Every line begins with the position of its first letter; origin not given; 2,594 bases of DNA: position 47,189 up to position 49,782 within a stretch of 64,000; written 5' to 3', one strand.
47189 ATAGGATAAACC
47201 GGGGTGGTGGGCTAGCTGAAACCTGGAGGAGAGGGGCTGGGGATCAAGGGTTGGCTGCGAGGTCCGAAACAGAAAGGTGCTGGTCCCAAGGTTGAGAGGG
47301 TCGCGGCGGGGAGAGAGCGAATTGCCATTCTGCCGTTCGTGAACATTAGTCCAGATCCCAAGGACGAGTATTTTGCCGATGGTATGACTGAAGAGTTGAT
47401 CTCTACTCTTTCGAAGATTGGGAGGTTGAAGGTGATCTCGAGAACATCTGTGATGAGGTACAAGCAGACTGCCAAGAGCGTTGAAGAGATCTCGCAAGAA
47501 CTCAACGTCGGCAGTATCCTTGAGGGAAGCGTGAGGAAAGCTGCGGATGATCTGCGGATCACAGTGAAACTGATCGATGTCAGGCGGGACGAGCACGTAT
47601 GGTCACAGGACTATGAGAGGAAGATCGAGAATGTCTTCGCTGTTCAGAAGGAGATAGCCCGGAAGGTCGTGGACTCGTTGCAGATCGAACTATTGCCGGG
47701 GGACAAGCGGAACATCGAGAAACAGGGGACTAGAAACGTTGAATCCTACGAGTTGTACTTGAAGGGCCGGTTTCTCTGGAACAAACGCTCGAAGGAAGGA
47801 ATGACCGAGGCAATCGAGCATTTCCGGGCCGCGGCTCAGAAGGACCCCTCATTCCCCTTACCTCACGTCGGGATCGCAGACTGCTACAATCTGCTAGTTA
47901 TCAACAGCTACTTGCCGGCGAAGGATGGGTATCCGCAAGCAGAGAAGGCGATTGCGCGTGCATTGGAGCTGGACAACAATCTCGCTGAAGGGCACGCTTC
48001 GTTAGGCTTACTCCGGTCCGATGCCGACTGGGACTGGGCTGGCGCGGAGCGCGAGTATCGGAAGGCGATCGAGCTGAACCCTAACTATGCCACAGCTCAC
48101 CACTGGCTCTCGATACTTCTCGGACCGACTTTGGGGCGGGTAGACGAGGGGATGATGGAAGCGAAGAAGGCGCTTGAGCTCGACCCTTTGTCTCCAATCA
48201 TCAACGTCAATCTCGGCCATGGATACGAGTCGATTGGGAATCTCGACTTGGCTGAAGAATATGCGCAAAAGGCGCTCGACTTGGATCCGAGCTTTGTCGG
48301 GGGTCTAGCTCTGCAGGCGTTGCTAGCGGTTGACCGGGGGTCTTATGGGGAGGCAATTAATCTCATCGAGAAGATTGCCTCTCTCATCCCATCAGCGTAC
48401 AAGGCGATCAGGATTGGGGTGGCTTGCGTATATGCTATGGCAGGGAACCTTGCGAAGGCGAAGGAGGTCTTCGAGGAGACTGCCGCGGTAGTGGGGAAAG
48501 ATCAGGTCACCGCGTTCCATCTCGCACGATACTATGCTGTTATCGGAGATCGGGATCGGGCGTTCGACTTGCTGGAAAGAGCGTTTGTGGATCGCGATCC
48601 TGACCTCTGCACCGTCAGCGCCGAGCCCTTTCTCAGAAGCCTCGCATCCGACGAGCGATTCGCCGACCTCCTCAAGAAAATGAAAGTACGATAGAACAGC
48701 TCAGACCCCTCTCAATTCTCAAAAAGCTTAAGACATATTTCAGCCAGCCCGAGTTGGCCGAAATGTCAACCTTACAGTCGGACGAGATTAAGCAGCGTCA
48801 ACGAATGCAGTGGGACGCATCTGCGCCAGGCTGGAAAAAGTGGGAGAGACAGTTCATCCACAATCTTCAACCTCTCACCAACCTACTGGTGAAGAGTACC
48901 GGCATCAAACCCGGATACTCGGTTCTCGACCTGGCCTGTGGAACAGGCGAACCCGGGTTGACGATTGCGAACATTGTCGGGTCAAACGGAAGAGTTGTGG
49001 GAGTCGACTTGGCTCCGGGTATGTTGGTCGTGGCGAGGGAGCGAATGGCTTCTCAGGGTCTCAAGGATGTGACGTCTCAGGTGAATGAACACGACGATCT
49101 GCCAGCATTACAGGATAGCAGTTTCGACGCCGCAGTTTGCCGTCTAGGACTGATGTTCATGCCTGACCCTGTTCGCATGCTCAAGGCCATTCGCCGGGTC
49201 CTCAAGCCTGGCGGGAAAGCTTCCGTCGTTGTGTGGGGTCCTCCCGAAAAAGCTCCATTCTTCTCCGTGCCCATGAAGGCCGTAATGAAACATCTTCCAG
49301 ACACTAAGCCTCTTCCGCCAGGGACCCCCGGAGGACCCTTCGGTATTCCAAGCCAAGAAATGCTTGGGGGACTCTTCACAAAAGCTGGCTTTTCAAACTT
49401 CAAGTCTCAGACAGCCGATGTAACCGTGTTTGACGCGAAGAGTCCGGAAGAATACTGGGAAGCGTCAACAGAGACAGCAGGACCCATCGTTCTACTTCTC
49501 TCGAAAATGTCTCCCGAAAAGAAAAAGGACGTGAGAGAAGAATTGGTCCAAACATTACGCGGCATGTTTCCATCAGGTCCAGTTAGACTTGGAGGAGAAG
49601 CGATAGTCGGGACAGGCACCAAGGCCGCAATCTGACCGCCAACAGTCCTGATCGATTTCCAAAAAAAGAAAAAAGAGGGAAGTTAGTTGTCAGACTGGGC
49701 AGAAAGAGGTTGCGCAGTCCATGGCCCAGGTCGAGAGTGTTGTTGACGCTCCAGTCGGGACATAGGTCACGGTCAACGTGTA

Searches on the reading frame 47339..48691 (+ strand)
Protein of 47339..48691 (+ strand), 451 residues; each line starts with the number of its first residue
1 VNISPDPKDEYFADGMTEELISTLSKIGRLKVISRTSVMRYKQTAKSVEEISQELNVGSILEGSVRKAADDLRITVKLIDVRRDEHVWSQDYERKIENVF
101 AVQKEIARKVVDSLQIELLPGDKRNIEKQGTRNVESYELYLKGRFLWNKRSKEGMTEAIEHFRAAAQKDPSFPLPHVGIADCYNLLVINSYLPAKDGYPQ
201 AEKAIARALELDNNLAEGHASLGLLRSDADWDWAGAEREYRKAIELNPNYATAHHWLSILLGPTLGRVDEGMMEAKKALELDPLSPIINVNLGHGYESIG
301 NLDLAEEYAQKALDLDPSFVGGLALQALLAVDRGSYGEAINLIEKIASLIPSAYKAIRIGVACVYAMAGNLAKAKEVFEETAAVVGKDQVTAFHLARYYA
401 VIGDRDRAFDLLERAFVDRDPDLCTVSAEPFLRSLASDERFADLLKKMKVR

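Call 20: search_protein_families(library=pfam, proteins=[window:47339-48691:+], max_evalue=0.01)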
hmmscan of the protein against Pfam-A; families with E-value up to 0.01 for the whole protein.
window:47339-48691:+ (451 aa): 16 families
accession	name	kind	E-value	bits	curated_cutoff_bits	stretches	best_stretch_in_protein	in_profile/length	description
PF07719.23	TPR_2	-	6.1e-18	63.8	27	1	290-318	5-33/34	Tetratricopeptide repeat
PF13414.12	TPR_11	-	5.3e-17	61.7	26.8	1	233-257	10-34/42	TPR repeat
PF13428.12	TPR_14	-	2.7e-14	52.7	23.5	0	292-322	7-37/44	Tetratricopeptide repeat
PF13431.12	TPR_17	-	3.9e-12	45.9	24.4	1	240-262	2-24/34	Tetratricopeptide repeat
PF13181.12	TPR_8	-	4.2e-12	45.6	25.7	1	289-318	4-33/34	Tetratricopeptide repeat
PF14559.12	TPR_19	-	1.1e-11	45.3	25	1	331-383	2-53/68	Tetratricopeptide repeat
PF00515.34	TPR_1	-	4.7e-11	42.4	27.8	1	291-319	6-34/34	Tetratricopeptide repeat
PF13432.12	TPR_16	-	4e-08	34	32.7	0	292-347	3-58/65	Tetratricopeptide repeat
PF13424.12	TPR_12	-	6.8e-07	29.8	30.1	0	288-315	5-32/77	Tetratricopeptide repeat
PF13176.12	TPR_7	-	0.00022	21.5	27.9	0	291-317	4-32/36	Tetratricopeptide repeat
PF24575.1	TPR_Slam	-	0.0005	20.9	35.2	0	326-377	53-103/104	Surface lipoprotein assembly modifier, N-terminal TPR repeats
PF13374.12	TPR_10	-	0.00051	20.4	27.5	0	394-416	7-29/42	Tetratricopeptide repeat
PF23914.1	TPR_CcmH_CycH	-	0.002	18.4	42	0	262-352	60-153/158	Cytochrome c-type biogenesis protein H TPR domain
PF13174.12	TPR_6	-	0.0044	18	26.3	0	393-414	4-25/33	Tetratricopeptide repeat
PF17874.7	TPR_MalT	-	0.0044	16.8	45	0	324-391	5-76/336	MalT-like TPR region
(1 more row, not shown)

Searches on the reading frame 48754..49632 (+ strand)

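Call 20: search_protein_families(library=pfam, proteins=[window:48754-49632:+], max_evalue=0.01)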
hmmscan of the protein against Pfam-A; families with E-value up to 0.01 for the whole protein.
window:48754-49632:+ (293 aa): 14 families
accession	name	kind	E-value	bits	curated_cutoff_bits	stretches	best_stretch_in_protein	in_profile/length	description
PF01209.24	Ubie_methyltran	-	2e-22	80.2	20.1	1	45-166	39-159/233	ubiE/COQ5 methyltransferase family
PF13847.12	Methyltransf_31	-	4.2e-22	78.9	27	1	51-156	1-107/145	Methyltransferase domain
PF13649.12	Methyltransf_25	-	1.9e-21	77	27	1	57-154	1-97/97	Methyltransferase domain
PF08241.18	Methyltransf_11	-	1.1e-19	71.2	21.2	1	58-156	1-93/95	Methyltransferase domain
PF08242.18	Methyltransf_12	-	2e-16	61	30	1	58-155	1-97/98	Methyltransferase domain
PF13489.12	Methyltransf_23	-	1.7e-08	34.8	27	1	40-163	11-121/164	Methyltransferase domain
PF01135.25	PCMT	-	9.2e-07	29.3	20.3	1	50-109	70-129/210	Protein-L-isoaspartate(D-aspartate) O-methyltransferase (PCMT)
PF05175.20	MTS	-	0.00019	21.6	23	1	42-129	20-104/170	Methyltransferase small domain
PF05148.21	Methyltransf_8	-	0.0002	21.7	27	1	97-158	95-156/219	Hypothetical methyltransferase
PF01728.25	FtsJ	-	0.00058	20.3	24.1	1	49-129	16-97/181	FtsJ-like methyltransferase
PF06325.19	PrmA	-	0.0012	18.9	22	1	51-155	159-255/296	Ribosomal protein L11 methyltransferase (PrmA)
PF07021.18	MetW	-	0.0044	17.1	21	1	51-150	11-102/193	Methionine biosynthesis protein MetW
PF02353.26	CMAS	-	0.0088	15.8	27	0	43-118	52-126/273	Mycolic acid cyclopropane synthetase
PF01269.23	Fibrillarin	-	0.009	15.6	27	0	44-90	62-108/227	Fibrillarin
